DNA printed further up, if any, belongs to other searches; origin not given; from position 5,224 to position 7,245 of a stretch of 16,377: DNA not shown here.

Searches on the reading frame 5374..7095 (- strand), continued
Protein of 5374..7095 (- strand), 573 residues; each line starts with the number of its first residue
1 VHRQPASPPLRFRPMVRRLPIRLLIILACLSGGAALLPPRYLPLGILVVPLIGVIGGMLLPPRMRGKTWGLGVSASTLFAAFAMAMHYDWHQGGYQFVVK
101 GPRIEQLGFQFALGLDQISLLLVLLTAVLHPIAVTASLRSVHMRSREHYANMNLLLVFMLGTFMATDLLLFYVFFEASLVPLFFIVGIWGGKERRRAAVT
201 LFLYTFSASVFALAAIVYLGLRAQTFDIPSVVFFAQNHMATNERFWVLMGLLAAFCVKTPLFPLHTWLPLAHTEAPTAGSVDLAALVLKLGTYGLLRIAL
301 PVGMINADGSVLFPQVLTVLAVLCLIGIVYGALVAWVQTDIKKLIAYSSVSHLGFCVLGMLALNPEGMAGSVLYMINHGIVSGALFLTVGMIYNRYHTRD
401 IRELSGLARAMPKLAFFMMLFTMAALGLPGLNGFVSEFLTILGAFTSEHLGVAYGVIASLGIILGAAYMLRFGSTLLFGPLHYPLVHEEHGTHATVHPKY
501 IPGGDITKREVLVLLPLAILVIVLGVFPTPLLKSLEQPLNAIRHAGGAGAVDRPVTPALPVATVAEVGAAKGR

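Call 25: find_homologous_proteins(query=window:5374-7053:-, max_evalue=1e-60)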
Query window:5374-7053:- (559 aa): 7994 proteins with E <= 1e-60 among 8000 candidates; the best 120 are listed.
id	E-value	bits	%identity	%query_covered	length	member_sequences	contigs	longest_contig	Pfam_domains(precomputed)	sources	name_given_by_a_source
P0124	0.0e+0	1137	93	100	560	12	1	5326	PF00361.26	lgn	-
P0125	0.0e+0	1068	90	100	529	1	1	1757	PF00361.26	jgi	jgi:NADH-quinone oxidoreductase subunit M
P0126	0.0e+0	1015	83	100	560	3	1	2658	PF00361.26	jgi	jgi:NADH-quinone oxidoreductase subunit M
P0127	1.8e-285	966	80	100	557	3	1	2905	PF00361.26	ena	-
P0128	4.2e-282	955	80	98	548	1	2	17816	PF00361.26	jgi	jgi:NADH-quinone oxidoreductase subunit M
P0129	2.1e-278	943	80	96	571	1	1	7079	PF00361.26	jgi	jgi:NADH-quinone oxidoreductase subunit M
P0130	6.5e-275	931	80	94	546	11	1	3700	PF00361.26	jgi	-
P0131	5.0e-271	919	79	95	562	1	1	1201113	PF00361.26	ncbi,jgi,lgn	jgi:NADH-quinone oxidoreductase subunit M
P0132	1.3e-268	911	77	95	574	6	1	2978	PF00361.26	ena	-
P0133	1.0e-264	898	76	95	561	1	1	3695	PF00361.26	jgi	jgi:NADH-quinone oxidoreductase subunit M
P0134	1.4e-261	887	77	95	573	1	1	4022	PF00361.26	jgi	jgi:NADH-quinone oxidoreductase subunit M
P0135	2.0e-258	877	75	95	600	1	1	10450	PF00361.26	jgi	jgi:NADH-quinone oxidoreductase subunit M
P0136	5.2e-258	876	75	95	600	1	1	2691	PF00361.26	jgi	jgi:NADH-quinone oxidoreductase subunit M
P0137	4.2e-256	869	74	95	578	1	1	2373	PF00361.26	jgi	jgi:NADH-quinone oxidoreductase subunit M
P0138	7.2e-256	868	73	98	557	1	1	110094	PF00361.26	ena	-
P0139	1.5e-253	861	74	93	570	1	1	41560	PF00361.26,PF01059.23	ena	-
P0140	4.0e-252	856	74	94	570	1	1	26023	PF00361.26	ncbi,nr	ncbi:MAG TPA: NADH-quinone oxidoreductase subunit M [Tepidisphaeraceae bacterium]|nr:NADH-quinone ox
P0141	6.4e-252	855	75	92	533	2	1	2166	PF00361.26,PF01059.23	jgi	jgi:NADH-quinone oxidoreductase subunit M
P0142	2.5e-250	850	70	99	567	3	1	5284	PF00361.26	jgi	jgi:NADH-quinone oxidoreductase subunit M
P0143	3.0e-250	850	72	99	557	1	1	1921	PF00361.26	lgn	-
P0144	3.1e-250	850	73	95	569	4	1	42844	PF00361.26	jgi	jgi:NADH-quinone oxidoreductase subunit M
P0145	4.4e-250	849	75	94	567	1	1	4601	PF00361.26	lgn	-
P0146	4.1e-249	846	72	95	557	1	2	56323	PF00361.26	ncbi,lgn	ncbi:MAG: complex I subunit 4 family protein [Phycisphaerae bacterium]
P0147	5.2e-249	846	78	86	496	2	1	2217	PF00361.26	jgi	jgi:NADH-quinone oxidoreductase subunit M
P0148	9.3e-249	845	70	97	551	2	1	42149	PF00361.26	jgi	-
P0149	7.9e-248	842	70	99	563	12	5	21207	PF00361.26,PF01059.23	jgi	jgi:NADH-quinone oxidoreductase subunit M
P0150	2.7e-247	840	72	89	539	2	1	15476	PF00361.26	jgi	-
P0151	4.3e-246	836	70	99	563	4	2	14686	PF00361.26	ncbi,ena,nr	ncbi:MAG: NuoM family protein [Phycisphaerae bacterium]|nr:NADH-quinone oxidoreductase subunit M [Te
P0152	4.3e-246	836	71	97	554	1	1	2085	PF00361.26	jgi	jgi:NADH-quinone oxidoreductase subunit M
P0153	2.2e-245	834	71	98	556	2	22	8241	PF00361.26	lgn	-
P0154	4.4e-245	833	72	97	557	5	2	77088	PF00361.26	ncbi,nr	ncbi:MAG TPA: NADH-quinone oxidoreductase subunit M [Phycisphaerae bacterium]|nr:NADH-quinone oxidor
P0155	6.2e-245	832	73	96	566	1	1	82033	PF00361.26,PF01059.23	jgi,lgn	jgi:NADH-quinone oxidoreductase subunit M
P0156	1.2e-243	828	69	99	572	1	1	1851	PF00361.26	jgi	jgi:NADH-quinone oxidoreductase subunit M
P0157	3.3e-242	823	71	94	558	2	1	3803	PF00361.26,PF01059.23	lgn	-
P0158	4.0e-242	823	68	97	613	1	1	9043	PF00361.26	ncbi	-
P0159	5.0e-242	823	72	95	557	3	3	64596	PF00361.26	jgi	jgi:NADH-quinone oxidoreductase subunit M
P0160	6.5e-242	822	70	98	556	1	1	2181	PF00361.26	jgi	jgi:NADH-quinone oxidoreductase subunit M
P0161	1.7e-241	821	72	94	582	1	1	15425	PF00361.26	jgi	jgi:NADH-quinone oxidoreductase subunit M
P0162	2.9e-240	817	72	93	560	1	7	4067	PF00361.26,PF01059.23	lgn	-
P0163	7.7e-240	816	70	97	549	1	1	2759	PF00361.26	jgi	-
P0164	5.9e-239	813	68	97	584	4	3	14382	PF00361.26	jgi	jgi:NADH-quinone oxidoreductase subunit M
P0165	1.9e-237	808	69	94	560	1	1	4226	PF00361.26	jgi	jgi:NADH-quinone oxidoreductase subunit M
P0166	5.8e-237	806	72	92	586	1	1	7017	PF00361.26,PF01059.23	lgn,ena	-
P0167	6.9e-237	806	73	87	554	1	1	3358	PF00361.26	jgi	jgi:NADH-quinone oxidoreductase subunit M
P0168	2.0e-236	804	69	97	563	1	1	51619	PF00361.26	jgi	jgi:NADH-quinone oxidoreductase subunit M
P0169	7.3e-235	799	74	88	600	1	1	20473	PF00361.26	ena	-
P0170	3.3e-216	738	70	86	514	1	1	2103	PF00361.26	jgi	jgi:NADH-quinone oxidoreductase subunit M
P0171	1.2e-214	732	64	94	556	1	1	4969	PF00361.26,PF01059.23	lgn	-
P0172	7.3e-214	730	64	94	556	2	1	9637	PF00361.26,PF01059.23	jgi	-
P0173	1.1e-210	719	63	92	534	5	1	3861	PF00361.26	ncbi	-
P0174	1.3e-210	719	64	91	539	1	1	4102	PF00361.26,PF01059.23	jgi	jgi:NADH-quinone oxidoreductase subunit M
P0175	1.9e-208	712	66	88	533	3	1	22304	PF00361.26,PF01059.23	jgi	-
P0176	6.5e-204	697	63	88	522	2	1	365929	PF00361.26,PF01059.23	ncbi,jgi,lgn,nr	ncbi:MAG TPA: NADH-quinone oxidoreductase subunit M [Tepidisphaeraceae bacterium]|jgi:NADH-quinone o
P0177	8.1e-202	690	66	86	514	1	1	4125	PF00361.26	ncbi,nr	ncbi:MAG: nuoM 1, partial [Phycisphaerales bacterium]|nr:nuoM 1 [Phycisphaerales bacterium]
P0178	3.1e-200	685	63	90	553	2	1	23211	PF00361.26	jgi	jgi:NADH-quinone oxidoreductase subunit M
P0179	3.6e-197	675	60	93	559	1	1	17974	PF00361.26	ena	-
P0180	6.3e-197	674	63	87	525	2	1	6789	PF00361.26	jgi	jgi:NADH-quinone oxidoreductase subunit M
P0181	1.5e-186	640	61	90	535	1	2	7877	PF00361.26,PF01059.23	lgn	-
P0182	5.7e-186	638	70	75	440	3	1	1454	PF00361.26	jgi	jgi:NADH-quinone oxidoreductase subunit M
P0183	1.2e-185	637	61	86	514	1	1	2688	PF00361.26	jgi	jgi:NADH-quinone oxidoreductase subunit M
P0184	1.8e-185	636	61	87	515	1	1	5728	PF00361.26,PF01059.23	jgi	jgi:NADH-quinone oxidoreductase subunit M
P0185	1.4e-183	630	57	91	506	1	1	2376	PF00361.26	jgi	jgi:NADH-quinone oxidoreductase subunit M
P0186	4.9e-183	628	-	-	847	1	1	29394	PF00361.26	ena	-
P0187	5.2e-182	625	59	91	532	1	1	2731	PF00361.26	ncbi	ncbi:MAG: complex I subunit 4 family protein [Tepidisphaeraceae bacterium]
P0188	7.8e-180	618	58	89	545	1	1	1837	PF00361.26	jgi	jgi:NADH-quinone oxidoreductase subunit M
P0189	1.2e-179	617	61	85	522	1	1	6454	PF00361.26,PF01059.23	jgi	jgi:NADH-quinone oxidoreductase subunit M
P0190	3.7e-179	615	57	92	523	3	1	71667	PF00361.26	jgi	jgi:NADH-quinone oxidoreductase subunit M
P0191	5.7e-179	615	58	90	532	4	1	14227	PF00361.26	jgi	-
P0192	7.9e-179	614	56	91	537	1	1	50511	PF00361.26,PF01059.23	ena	-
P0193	4.3e-178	612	57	90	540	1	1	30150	PF00361.26,PF01059.23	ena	-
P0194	4.6e-178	612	60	87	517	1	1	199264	PF00361.26,PF01059.23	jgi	jgi:NADH-quinone oxidoreductase subunit M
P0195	5.5e-178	611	59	88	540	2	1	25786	PF00361.26,PF01059.23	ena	-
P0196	7.1e-178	611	56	93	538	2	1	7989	PF00361.26,PF01059.23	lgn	-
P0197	3.5e-177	609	58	87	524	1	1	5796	PF00361.26,PF01059.23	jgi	jgi:NADH-quinone oxidoreductase subunit M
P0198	3.6e-177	609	60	87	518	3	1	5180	PF00361.26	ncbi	ncbi:MAG: NADH-quinone oxidoreductase subunit M [Tepidisphaeraceae bacterium]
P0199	5.1e-177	608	56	90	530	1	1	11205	PF00361.26,PF01059.23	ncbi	ncbi:MAG: NADH-quinone oxidoreductase subunit M, partial [Tepidisphaeraceae bacterium]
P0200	1.2e-176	607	57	88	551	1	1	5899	PF00361.26,PF01059.23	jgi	jgi:NADH-quinone oxidoreductase subunit M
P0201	2.9e-176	606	58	86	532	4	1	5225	PF00361.26,PF01059.23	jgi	jgi:NADH-quinone oxidoreductase subunit M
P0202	3.9e-176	605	57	88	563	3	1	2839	PF00361.26,PF01059.23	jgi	-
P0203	4.3e-176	605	57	90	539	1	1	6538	PF00361.26,PF01059.23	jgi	jgi:NADH-quinone oxidoreductase subunit M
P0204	1.1e-175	604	70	70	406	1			PF00361.26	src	-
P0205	1.1e-175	604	56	91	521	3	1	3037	PF00361.26,PF01059.23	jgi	jgi:NADH-quinone oxidoreductase subunit M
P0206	1.4e-175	603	60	86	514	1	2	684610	PF00361.26,PF01059.23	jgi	jgi:NADH-quinone oxidoreductase subunit M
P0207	1.5e-175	603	57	91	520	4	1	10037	PF00361.26,PF01059.23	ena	-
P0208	3.5e-175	602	74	68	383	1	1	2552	PF00361.26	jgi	jgi:NADH-quinone oxidoreductase subunit M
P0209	4.0e-175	602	56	92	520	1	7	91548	PF00361.26,PF01059.23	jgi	jgi:NADH-quinone oxidoreductase subunit M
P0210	1.0e-174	601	57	89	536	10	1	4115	PF00361.26,PF01059.23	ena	-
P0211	1.4e-174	600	58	89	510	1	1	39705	PF00361.26,PF01059.23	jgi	-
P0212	1.7e-174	600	56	91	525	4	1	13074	PF00361.26,PF01059.23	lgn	-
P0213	2.3e-174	599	57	88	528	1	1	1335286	PF00361.26,PF01059.23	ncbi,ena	-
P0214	2.6e-174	599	54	93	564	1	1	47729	PF00361.26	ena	-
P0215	4.0e-174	599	56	89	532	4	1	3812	PF00361.26,PF01059.23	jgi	jgi:NADH-quinone oxidoreductase subunit M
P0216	4.2e-174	599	57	90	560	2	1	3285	PF00361.26,PF01059.23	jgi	jgi:NADH-quinone oxidoreductase subunit M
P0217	8.2e-174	598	55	92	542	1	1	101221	PF00361.26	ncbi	-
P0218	1.0e-173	597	58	89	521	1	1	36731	PF00361.26,PF01059.23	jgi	jgi:NADH-quinone oxidoreductase subunit M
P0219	1.6e-173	597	57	92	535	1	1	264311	PF00361.26,PF01059.23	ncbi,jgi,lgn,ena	jgi:NADH-quinone oxidoreductase subunit M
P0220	6.6e-173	595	55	93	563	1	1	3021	PF00361.26,PF01059.23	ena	-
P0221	7.3e-173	595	57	86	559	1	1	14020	PF00361.26,PF01059.23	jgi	jgi:NADH-quinone oxidoreductase subunit M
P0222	8.8e-173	594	55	91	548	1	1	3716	PF00361.26,PF01059.23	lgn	-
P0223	8.9e-173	594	56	90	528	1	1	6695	PF00361.26,PF01059.23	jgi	jgi:NADH-quinone oxidoreductase subunit M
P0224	1.6e-172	593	56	89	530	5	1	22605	PF00361.26,PF01059.23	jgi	jgi:NADH-quinone oxidoreductase subunit M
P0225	2.7e-172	593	56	89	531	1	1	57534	PF00361.26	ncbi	-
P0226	2.8e-172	593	55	89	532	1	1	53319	PF00361.26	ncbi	-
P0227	3.5e-172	592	56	88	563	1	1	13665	PF00361.26,PF01059.23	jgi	jgi:NADH-quinone oxidoreductase subunit M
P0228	3.5e-172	592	57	92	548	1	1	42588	PF00361.26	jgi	jgi:NADH-quinone oxidoreductase subunit M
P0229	3.5e-172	592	55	90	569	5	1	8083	PF00361.26,PF01059.23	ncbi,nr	ncbi:MAG TPA: NADH-quinone oxidoreductase subunit M [Tepidisphaeraceae bacterium]|nr:NADH-quinone ox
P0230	3.9e-172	592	56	92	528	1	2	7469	PF00361.26,PF01059.23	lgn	-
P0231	5.0e-172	592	54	92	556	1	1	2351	PF00361.26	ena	-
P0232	6.3e-172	591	55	87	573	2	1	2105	PF00361.26,PF01059.23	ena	-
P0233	1.1e-171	591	53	92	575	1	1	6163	PF00361.26,PF01059.23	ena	-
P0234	1.2e-171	591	57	93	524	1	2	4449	PF00361.26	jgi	-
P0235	1.2e-171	590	56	89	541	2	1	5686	PF00361.26,PF01059.23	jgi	jgi:NADH-quinone oxidoreductase subunit M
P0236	1.4e-171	590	55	93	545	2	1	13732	PF00361.26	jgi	-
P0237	2.2e-171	590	54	92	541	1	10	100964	PF00361.26,PF01059.23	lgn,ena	-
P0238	2.3e-171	590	53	93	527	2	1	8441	PF00361.26,PF01059.23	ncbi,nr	ncbi:MAG TPA: NADH-quinone oxidoreductase subunit M [Tepidisphaeraceae bacterium]|nr:NADH-quinone ox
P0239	3.5e-171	589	58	87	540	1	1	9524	PF00361.26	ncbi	-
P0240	4.2e-171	589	56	89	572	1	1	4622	PF00361.26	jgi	jgi:NADH-quinone oxidoreductase subunit M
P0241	4.3e-171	589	57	89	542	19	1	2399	PF00361.26,PF01059.23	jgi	-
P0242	6.3e-171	588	56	89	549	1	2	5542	PF00361.26,PF01059.23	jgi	jgi:NADH-quinone oxidoreductase subunit M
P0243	8.8e-171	588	55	87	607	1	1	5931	PF00361.26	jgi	jgi:NADH-quinone oxidoreductase subunit M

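Call 28: find_related_loci(query=window:5374-7053:-, collection=metagenome_contigs, flank=10000)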
Query window:5374-7053:- (559 aa) in metagenome_contigs; peptide patterns used: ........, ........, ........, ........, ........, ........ (x = any residue, [..] = any of these).
101 stretches matched a pattern; 59 encode a relative of the query (tblastn E <= 1e-3); 59 distinct loci.
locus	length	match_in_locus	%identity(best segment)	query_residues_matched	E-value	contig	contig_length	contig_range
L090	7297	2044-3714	80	1-557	0e+0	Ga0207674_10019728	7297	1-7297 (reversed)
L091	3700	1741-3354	80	1-538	0e+0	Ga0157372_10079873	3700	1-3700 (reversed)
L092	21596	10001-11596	79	3-534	0e+0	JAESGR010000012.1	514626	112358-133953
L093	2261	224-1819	74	3-534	0e+0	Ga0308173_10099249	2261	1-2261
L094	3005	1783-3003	80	3-409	0e+0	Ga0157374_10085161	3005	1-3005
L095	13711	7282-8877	64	32-559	0e+0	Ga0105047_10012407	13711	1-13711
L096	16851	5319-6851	65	39-546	0e+0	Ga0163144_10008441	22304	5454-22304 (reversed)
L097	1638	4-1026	65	208-554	1e-157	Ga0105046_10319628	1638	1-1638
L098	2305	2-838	79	272-550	3e-150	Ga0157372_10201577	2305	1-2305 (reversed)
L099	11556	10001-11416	49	50-531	6e-137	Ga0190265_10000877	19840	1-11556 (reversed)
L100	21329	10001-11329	50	96-526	2e-129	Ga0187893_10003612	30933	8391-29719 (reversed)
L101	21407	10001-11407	45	60-522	5e-125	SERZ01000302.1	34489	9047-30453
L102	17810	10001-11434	48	81-526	1e-122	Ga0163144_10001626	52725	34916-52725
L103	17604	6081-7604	43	32-522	9e-123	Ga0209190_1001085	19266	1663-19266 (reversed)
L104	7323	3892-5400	45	32-526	2e-122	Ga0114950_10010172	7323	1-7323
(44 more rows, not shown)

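Call 39: list_cluster_members(proteins=[P0131, P0140, P0146, P0151, P0154, P0158, P0176, P0177, P0173, P0187])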
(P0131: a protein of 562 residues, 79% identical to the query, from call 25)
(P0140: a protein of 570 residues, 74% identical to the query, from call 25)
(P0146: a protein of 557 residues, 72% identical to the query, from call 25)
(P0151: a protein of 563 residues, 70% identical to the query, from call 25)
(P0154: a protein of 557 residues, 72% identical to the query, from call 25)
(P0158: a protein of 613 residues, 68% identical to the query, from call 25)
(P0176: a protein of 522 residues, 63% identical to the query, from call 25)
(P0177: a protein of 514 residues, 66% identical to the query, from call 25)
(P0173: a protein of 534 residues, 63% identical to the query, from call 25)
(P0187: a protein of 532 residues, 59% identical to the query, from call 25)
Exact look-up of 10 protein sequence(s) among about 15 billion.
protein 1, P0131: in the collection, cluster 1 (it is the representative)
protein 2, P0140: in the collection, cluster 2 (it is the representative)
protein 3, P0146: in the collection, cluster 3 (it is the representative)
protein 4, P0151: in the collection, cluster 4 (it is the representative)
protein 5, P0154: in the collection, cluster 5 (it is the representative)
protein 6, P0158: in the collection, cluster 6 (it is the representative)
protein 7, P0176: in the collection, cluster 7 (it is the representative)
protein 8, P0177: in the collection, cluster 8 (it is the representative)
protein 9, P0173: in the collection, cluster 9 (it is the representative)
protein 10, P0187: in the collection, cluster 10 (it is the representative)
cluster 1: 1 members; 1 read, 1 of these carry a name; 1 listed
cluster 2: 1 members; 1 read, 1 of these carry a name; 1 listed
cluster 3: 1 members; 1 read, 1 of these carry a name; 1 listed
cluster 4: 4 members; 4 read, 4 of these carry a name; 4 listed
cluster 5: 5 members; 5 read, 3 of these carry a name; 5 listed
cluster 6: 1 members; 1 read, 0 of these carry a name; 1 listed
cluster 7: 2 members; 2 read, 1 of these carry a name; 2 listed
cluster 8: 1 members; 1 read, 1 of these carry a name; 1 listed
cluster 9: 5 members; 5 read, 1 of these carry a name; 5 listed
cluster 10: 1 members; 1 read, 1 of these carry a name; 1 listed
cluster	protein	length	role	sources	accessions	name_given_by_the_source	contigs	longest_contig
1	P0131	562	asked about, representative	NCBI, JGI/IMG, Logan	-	NADH-quinone oxidoreductase subunit M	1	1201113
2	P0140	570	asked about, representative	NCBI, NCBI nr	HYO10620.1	MAG TPA: NADH-quinone oxidoreductase subunit M [Tepidisphaeraceae bacterium] | NADH-quinone oxidoreductase subunit M [Tepidisphaeraceae bacterium]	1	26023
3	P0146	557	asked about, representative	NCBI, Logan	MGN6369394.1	MAG: complex I subunit 4 family protein [Phycisphaerae bacterium]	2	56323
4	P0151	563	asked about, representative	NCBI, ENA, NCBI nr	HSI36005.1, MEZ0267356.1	MAG: NuoM family protein [Phycisphaerae bacterium] | NADH-quinone oxidoreductase subunit M [Tepidisphaeraceae bacterium]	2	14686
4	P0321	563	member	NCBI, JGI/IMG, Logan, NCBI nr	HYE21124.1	MAG TPA: NADH-quinone oxidoreductase subunit M [Tepidisphaeraceae bacterium] | NADH-quinone oxidoreductase subunit M [Tepidisphaeraceae bacterium]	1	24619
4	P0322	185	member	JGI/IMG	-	NADH-quinone oxidoreductase subunit M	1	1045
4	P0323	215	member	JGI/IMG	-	NADH-quinone oxidoreductase subunit M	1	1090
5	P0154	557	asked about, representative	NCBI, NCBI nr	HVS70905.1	MAG TPA: NADH-quinone oxidoreductase subunit M [Phycisphaerae bacterium] | NADH-quinone oxidoreductase subunit M [Phycisphaerae bacterium]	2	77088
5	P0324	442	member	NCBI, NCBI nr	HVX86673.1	MAG TPA: NADH-quinone oxidoreductase subunit M, partial [Phycisphaerae bacterium] | NADH-quinone oxidoreductase subunit M [Phycisphaerae bacterium]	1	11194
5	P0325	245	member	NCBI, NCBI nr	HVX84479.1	MAG TPA: proton-conducting transporter membrane subunit, partial [Phycisphaerae bacterium] | proton-conducting transporter membrane subunit [Phycisphaerae bacterium]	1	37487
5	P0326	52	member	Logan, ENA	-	-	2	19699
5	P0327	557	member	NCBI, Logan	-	-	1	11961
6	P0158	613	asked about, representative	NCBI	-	-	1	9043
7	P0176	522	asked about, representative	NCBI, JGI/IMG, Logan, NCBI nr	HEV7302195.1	MAG TPA: NADH-quinone oxidoreductase subunit M [Tepidisphaeraceae bacterium] | NADH-quinone oxidoreductase subunit M | NADH-quinone oxidoreductase subunit M [Tepidisphaeraceae bacterium]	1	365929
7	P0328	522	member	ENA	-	-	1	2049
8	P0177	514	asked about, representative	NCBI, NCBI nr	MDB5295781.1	MAG: nuoM 1, partial [Phycisphaerales bacterium] | nuoM 1 [Phycisphaerales bacterium]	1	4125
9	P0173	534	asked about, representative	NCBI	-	-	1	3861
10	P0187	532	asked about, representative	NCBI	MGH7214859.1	MAG: complex I subunit 4 family protein [Tepidisphaeraceae bacterium]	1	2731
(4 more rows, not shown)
